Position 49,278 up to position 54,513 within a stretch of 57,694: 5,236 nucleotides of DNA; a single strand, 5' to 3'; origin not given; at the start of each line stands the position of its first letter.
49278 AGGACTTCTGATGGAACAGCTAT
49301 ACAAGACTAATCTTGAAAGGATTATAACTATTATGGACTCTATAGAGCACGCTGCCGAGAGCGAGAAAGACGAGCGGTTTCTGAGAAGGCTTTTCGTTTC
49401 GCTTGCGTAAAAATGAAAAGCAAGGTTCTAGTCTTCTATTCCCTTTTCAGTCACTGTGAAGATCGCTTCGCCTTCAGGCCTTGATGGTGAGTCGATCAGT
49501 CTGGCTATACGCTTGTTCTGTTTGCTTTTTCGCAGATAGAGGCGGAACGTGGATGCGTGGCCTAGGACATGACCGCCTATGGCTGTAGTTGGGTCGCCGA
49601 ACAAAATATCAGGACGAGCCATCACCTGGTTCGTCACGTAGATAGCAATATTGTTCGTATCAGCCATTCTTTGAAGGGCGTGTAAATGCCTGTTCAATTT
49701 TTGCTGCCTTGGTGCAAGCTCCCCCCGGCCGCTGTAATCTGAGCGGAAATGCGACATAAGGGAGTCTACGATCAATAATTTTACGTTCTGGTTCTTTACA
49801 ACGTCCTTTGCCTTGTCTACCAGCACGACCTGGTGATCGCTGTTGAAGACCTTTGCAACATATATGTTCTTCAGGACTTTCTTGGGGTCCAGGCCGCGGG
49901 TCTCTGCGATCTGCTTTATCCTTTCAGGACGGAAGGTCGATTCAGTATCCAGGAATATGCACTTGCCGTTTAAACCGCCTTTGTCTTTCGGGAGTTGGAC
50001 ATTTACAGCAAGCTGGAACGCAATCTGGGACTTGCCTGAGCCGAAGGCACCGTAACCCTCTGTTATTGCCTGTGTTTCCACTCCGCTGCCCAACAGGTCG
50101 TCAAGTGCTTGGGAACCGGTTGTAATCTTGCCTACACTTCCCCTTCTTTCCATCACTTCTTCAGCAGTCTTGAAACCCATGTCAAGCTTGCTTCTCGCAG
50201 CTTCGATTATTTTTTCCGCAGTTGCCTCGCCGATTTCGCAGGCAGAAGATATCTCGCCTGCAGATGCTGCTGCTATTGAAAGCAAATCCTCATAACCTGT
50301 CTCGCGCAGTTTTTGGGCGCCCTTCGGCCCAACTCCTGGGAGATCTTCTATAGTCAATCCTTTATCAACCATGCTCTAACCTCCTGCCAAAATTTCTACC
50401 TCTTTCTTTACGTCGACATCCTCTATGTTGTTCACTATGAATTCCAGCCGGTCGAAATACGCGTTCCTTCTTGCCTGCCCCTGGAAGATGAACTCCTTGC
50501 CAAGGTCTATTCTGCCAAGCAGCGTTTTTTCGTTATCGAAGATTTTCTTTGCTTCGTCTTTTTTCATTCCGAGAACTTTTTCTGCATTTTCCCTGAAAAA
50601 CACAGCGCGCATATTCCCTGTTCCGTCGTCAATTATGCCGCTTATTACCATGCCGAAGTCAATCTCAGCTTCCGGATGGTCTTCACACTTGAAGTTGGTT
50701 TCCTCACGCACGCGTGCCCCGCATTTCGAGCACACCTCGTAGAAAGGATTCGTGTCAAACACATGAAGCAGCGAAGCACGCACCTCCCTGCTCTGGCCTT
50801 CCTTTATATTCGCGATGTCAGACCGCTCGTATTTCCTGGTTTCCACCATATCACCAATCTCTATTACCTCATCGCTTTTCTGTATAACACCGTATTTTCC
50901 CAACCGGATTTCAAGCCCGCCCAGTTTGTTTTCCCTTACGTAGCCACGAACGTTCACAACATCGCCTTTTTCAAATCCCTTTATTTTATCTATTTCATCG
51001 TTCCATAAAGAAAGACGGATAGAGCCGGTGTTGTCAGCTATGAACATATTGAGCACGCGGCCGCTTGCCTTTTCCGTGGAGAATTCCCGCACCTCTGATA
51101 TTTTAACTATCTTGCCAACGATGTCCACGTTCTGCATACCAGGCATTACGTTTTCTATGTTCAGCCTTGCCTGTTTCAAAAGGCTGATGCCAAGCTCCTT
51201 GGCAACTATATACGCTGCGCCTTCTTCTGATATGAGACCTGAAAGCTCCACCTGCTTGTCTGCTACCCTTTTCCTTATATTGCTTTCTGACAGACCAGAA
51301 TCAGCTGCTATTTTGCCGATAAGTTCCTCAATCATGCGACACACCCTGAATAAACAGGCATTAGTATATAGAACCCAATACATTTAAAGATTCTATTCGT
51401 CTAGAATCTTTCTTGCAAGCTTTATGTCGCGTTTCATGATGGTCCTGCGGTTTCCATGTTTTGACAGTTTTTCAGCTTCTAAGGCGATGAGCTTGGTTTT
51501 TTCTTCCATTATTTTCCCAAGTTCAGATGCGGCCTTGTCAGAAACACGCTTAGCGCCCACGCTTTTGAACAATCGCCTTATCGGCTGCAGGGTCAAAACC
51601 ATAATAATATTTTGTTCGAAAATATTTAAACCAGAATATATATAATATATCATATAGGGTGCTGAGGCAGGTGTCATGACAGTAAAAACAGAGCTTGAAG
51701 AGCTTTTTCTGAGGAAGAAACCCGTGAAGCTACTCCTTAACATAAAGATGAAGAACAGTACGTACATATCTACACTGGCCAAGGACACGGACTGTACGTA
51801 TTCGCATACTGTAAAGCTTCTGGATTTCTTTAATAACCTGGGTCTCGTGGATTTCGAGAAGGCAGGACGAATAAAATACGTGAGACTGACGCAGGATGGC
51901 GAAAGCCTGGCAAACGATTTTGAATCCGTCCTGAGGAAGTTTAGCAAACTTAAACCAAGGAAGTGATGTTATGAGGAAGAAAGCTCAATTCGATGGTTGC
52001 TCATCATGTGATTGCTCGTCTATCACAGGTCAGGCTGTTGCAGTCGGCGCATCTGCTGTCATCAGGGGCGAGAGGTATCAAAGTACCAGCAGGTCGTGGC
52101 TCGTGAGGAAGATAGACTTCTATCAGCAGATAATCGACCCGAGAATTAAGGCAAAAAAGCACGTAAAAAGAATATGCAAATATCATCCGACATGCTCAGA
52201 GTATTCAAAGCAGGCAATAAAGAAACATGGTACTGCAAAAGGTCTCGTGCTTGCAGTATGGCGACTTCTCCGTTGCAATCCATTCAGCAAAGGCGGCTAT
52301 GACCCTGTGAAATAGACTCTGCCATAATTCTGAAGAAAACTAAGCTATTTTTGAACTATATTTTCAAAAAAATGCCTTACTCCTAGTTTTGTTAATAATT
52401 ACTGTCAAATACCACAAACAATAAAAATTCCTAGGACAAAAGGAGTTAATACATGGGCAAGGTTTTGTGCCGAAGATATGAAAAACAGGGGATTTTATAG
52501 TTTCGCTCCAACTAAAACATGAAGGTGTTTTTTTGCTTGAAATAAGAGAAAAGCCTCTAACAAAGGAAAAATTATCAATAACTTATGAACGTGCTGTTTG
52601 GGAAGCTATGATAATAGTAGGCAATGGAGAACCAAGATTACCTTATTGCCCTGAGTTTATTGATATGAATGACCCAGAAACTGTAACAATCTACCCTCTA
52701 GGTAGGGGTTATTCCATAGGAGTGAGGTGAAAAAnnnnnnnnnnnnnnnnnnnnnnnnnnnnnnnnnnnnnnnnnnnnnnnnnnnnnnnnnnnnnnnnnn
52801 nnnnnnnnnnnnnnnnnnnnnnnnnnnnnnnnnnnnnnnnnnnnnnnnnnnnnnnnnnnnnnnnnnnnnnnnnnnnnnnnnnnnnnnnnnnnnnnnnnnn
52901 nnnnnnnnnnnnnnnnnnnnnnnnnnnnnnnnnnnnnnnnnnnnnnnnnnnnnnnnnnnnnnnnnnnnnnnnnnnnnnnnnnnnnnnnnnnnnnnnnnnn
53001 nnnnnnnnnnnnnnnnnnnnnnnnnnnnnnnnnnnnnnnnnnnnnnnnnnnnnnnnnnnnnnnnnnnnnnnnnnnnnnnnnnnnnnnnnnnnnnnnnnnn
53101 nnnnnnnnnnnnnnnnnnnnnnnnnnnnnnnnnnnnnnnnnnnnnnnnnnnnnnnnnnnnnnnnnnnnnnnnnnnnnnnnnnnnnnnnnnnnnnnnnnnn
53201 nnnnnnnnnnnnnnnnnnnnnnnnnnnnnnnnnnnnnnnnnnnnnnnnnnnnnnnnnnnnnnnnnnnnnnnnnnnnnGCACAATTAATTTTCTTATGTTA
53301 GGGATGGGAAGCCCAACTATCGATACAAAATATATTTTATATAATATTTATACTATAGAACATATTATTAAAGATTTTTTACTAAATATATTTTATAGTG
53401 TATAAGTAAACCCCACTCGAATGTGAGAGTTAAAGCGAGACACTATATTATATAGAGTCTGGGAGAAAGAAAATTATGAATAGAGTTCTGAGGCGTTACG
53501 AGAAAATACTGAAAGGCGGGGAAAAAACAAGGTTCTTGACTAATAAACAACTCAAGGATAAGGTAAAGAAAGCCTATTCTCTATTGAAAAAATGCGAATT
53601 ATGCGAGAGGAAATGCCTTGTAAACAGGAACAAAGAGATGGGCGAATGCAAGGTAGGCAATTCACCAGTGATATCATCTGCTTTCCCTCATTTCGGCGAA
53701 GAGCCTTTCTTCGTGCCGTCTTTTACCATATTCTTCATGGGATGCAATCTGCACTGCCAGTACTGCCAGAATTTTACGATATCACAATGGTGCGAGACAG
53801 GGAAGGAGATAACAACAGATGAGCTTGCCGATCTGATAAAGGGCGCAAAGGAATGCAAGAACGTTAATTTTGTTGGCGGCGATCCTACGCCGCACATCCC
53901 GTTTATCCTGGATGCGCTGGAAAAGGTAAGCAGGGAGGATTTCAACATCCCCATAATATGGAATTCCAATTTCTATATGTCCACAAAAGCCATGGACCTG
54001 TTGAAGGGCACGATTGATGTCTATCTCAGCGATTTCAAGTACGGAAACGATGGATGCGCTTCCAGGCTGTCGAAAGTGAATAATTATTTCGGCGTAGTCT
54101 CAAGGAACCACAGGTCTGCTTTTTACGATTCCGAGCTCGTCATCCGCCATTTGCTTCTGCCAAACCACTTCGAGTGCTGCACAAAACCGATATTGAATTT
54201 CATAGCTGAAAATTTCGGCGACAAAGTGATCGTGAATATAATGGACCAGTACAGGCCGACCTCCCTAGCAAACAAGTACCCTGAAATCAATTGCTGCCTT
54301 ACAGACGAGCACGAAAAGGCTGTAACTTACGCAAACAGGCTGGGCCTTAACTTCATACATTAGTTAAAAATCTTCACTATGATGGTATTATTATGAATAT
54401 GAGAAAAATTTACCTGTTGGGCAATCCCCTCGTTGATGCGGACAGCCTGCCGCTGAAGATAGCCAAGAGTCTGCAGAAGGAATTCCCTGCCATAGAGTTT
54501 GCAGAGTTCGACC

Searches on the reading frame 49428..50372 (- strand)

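Call 7: search_protein_families(library=pfam, proteins=[window:49428-50372:-], max_evalue=0.01)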
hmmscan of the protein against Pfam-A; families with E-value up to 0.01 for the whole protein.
window:49428-50372:- (314 aa): 9 families
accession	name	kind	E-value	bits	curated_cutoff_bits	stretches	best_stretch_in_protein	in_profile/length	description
PF08423.17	Rad51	-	1.1e-90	303.6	22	1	77-314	2-243/244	Rad51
PF00154.27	RecA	-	1.6e-14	54.5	27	1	75-290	25-228/262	recA bacterial DNA recombination protein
PF14520.12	HHH_5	-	8.6e-11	42.6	27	1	9-60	5-56/57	Helix-hairpin-helix domain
PF13481.12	AAA_25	-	7.3e-06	26.2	27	1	83-245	15-185/195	AAA domain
PF06745.19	ATPase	-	0.00023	21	26.6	1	84-209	2-132/231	KaiC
PF00633.29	HHH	-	0.0015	18.7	24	0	8-23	13-28/30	Helix-hairpin-helix motif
PF12826.13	HHH_2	-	0.0024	18.5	27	1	12-57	9-53/64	Helix-hairpin-helix motif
PF11798.14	IMS_HHH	-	0.0057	17.3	24.4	0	6-26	11-31/32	IMS family HHH motif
PF11731.14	Cdd1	-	0.0069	17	25.5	0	7-44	7-44/86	Pathogenicity locus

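Call 8: search_protein_families(library=ncbifam, proteins=[window:49428-50372:-], max_evalue=0.01)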
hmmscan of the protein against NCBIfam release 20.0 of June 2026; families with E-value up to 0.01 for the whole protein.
window:49428-50372:- (314 aa): 20 families
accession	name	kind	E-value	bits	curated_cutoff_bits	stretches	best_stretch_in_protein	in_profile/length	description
NF003301.0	PRK04301.1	equivalog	3.8e-148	492.8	259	1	6-314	5-315/316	DNA repair and recombination protein RadA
TIGR02236.1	recomb_radA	equivalog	8.8e-148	491.7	361.15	1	8-314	2-311/311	DNA repair and recombination protein RadA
TIGR02238.1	recomb_DMC1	equivalog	3.2e-100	335.3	447.7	1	13-314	8-313/314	meiotic recombinase Dmc1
TIGR02239.1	recomb_RAD51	equivalog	3.2e-95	318.8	478.05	1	13-314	8-313/316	DNA repair protein RAD51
TIGR02237.1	recomb_radB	equivalog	2e-41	142.2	172.4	1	90-313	1-210/210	DNA repair and recombination protein RadB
NF006861.0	PRK09361.1-1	equivalog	3.8e-27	95.4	278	1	82-314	4-229/235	DNA repair and recombination protein RadB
TIGR02012.1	tigrfam_recA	equivalog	1.5e-13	50.8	325.3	1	75-289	28-230/321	recombinase RecA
NF007072.0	PRK09519.1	equivalog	4.5e-08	31.9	1024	1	75-286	33-232/790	intein-containing recombinase RecA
NF009401.0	PRK12766.1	equivalog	1.3e-06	28.2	239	1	7-75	11-78/238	50S ribosomal protein L32e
TIGR03878.1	thermo_KaiC_2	hypoth_equivalog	0.00023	20.5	232.2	1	97-274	32-196/259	KaiC domain-containing protein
TIGR00416.1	sms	equivalog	0.0016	17.3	403.05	1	77-283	70-246/454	DNA repair protein RadA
TIGR03881.1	KaiC_arch_4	hypoth_equivalog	0.0024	17.6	247.8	1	82-214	2-117/231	KaiC domain-containing protein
NF002292.0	PRK01216.1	equivalog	0.0024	17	339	1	5-71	177-241/351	DNA polymerase IV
NF002654.0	PRK02362.1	equivalog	0.0037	15.6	887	1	8-68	654-712/739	ATP-dependent DNA helicase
NF010337.0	PRK13766.1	equivalog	0.0041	15.3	610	1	7-62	724-778/781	Hef nuclease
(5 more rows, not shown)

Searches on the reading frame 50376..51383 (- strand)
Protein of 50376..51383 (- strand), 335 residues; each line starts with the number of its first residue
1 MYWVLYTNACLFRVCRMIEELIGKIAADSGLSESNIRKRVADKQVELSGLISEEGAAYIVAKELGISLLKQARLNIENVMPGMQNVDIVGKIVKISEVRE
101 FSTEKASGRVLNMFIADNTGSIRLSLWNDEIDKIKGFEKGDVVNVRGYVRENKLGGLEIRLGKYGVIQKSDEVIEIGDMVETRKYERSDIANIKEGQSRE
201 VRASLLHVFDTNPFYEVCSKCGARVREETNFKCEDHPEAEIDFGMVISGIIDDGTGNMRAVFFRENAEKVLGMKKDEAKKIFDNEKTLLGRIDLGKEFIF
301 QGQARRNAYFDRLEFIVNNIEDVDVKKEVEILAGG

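Call 7: search_protein_families(library=pfam, proteins=[window:50376-51383:-], max_evalue=0.01)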
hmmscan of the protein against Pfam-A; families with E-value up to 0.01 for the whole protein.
window:50376-51383:- (335 aa): 10 families
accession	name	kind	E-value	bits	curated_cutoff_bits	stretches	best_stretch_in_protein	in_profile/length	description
PF08646.16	Rep_fac-A_C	-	1.4e-13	51.3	28.5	1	201-331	4-145/146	Replication factor-A C terminal domain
PF01336.31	tRNA_anti-codon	-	5.7e-13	49.1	27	1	87-164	2-72/75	OB-fold nucleic acid binding domain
PF17244.8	CDC24_OB3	-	5.7e-05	23.5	25.4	1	81-143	4-68/216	Cell division control protein 24, OB domain 3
PF09999.14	DUF2240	-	0.00011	22.3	22.3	1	12-67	81-136/144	Uncharacterized protein conserved in archaea (DUF2240)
PF16900.11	REPA_OB_2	-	0.00043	20.6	27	1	83-148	10-77/98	Replication protein A OB domain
PF17191.10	RecG_wedge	-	0.00056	20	23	0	84-169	51-130/162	RecG wedge domain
PF17757.6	UvrB_inter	-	0.0013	19.3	22.9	1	106-139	37-71/91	UvrB interaction domain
PF24903.1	OB_MEIOB_N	-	0.0031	17.2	27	1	71-147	3-86/140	MEIOB, N-terminal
PF21473.3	Ssb-like_OB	-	0.0052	17.4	24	0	81-147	3-75/97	Single-stranded DNA binding protein Ssb-like, OB fold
PF25507.1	OB_POT1A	-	0.0055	16.9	27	0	217-295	29-101/127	POT1A-like, OB fold domain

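Call 8: search_protein_families(library=ncbifam, proteins=[window:50376-51383:-], max_evalue=0.01)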
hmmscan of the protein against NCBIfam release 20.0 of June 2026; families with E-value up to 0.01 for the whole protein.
window:50376-51383:- (335 aa): 21 families
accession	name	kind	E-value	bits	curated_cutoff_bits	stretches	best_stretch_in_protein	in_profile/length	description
NF009034.0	PRK12366.1-5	equivalog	1.1e-38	133.1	789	2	19-146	4-135/642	replication factor A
NF009032.0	PRK12366.1-3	equivalog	1.5e-38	132.5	773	2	30-146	13-135/651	replication factor A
NF011288.0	PRK14699.1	equivalog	6.3e-36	124.3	544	2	31-179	15-165/484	replication factor A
NF006255.0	PRK08402.1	equivalog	8.3e-33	113.8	442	1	19-281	7-281/355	replication factor A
NF009031.0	PRK12366.1-2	equivalog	2.8e-32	112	767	3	161-332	483-643/647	replication factor A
NF012035.0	PRK15491.1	equivalog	6.2e-30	104.7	362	1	29-216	13-196/374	replication factor A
NF009030.0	PRK12366.1-1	equivalog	1e-27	96.9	1147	2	74-195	73-194/796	replication factor A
NF005551.0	PRK07211.1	equivalog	3.2e-23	82.8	575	2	72-179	160-269/485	single-stranded DNA binding protein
NF005554.0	PRK07218.1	equivalog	4.6e-17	62.1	447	2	68-205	53-181/423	Single-stranded DNA binding protein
TIGR00617.1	rpa1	subfamily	1.9e-16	59.7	334.2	3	200-332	459-602/608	replication factor-a protein 1 (rpa1)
NF005049.0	PRK06461.1-3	equivalog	4e-16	59.5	188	1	75-187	6-119/144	single-stranded DNA-binding protein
NF004998.0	PRK06386.1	equivalog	1.8e-13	50.5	556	1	73-327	107-345/358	replication factor A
NF009033.0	PRK12366.1-4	equivalog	1.8e-12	46.5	701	1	28-186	13-157/578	replication factor A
NF005553.0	PRK07217.1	subfamily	2.1e-12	47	353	1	70-281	69-253/311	replication factor A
NF005050.0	PRK06461.1-4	equivalog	1.3e-09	38.3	176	1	73-172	5-101/151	single-stranded DNA-binding protein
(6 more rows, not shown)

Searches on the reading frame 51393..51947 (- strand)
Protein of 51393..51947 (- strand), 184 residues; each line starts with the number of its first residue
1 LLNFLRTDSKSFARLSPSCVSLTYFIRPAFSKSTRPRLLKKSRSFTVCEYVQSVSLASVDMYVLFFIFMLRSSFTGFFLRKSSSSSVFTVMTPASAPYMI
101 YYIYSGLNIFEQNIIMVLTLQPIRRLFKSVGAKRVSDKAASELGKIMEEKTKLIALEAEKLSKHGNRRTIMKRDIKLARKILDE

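Call 10: search_protein_families(library=pfam, proteins=[window:51393-51947:-], max_evalue=0.001)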
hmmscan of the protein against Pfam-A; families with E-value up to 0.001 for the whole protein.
window:51393-51947:- (184 aa): 3 families
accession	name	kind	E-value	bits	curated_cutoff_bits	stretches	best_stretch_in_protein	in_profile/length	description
PF00808.29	CBFD_NFYB_HMF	-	1e-09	39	21.4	1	120-178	5-64/65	Histone-like transcription factor (CBF/NF-Y) and archaeal histone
PF00125.30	Histone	-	1.8e-09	38.3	26.4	1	122-181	57-121/122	Core histone H2A/H2B/H3/H4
PF02969.23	TAF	-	0.00027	21.5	21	1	122-178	8-64/66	TATA box binding protein associated factor (TAF)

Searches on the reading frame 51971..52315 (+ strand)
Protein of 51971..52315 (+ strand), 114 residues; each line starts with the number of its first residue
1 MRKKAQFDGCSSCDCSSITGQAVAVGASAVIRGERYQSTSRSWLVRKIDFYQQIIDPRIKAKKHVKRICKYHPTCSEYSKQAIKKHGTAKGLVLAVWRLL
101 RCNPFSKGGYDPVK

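Call 10: search_protein_families(library=pfam, proteins=[window:51971-52315:+], max_evalue=0.001)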
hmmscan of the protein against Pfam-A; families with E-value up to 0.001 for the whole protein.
window:51971-52315:+ (114 aa): 1 family
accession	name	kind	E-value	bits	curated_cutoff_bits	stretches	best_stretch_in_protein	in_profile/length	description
PF01809.23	YidD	-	1.1e-26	92.9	27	1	43-113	3-67/67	Putative membrane protein insertion efficiency factor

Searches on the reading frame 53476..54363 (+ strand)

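Call 10: search_protein_families(library=pfam, proteins=[window:53476-54363:+], max_evalue=0.001)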
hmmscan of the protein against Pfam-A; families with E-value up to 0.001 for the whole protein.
window:53476-54363:+ (295 aa): 2 families
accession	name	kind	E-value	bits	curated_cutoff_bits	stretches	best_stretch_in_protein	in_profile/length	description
PF04055.27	Radical_SAM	-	9.4e-13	49.1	29.5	1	85-193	2-115/166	Radical SAM superfamily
PF13353.11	Fer4_12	-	1.3e-09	39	22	1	84-171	9-96/137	4Fe-4S single cluster domain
